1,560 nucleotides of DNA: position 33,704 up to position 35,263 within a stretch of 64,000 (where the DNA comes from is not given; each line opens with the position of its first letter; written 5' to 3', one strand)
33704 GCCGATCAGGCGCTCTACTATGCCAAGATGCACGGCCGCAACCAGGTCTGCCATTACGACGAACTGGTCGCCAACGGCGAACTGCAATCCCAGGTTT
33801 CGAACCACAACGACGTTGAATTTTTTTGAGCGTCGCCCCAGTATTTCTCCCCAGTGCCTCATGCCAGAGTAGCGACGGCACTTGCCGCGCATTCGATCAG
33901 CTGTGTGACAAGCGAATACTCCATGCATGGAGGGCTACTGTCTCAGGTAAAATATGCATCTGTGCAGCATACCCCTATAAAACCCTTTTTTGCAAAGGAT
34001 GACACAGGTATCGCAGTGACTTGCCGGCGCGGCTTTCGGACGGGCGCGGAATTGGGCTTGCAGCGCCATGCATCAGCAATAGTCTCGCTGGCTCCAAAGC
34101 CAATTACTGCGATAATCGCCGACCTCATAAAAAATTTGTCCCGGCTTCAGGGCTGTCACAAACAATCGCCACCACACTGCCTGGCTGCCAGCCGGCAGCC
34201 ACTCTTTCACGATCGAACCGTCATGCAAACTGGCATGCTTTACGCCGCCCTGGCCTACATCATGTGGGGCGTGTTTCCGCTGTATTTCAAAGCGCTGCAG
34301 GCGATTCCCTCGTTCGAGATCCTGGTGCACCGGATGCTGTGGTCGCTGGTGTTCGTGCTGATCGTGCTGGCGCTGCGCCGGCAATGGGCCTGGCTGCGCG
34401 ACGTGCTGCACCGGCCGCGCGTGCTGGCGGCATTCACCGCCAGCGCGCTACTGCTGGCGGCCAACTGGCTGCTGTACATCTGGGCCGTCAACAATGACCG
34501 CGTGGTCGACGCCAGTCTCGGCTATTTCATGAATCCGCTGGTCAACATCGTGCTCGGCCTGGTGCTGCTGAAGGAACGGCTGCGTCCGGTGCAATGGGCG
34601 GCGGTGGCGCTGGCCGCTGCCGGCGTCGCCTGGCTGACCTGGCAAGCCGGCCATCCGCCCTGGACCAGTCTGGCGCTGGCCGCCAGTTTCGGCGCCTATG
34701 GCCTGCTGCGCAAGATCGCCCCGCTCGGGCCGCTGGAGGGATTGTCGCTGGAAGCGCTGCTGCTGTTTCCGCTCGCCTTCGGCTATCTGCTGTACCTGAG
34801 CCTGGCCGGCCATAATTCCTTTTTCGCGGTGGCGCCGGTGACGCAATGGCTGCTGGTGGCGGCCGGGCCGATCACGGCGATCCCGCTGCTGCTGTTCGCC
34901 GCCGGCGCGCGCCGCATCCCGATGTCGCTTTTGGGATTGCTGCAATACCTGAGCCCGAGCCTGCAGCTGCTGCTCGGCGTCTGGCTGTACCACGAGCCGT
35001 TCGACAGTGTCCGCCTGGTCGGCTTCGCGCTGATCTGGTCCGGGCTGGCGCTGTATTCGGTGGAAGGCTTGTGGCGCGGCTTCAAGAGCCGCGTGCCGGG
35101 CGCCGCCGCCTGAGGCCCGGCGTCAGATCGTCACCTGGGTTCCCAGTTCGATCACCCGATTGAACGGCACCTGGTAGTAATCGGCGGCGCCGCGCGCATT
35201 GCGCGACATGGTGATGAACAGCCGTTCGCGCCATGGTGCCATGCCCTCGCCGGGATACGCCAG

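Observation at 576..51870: Dispersed bipartite intergenic element: two direct ATACYCC boxes exactly 53 bp apart, 8 copies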

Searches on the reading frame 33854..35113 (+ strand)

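Call 12: search_protein_families(library=pfam, proteins=[window:33854-35113:+], max_evalue=0.01)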
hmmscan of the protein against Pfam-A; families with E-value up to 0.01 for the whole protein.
window:33854-35113:+ (419 aa): 1 family
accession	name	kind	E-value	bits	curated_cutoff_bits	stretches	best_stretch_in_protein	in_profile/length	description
PF00892.27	EamA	-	5e-22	79.1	28.2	2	126-262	2-134/135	EamA-like transporter family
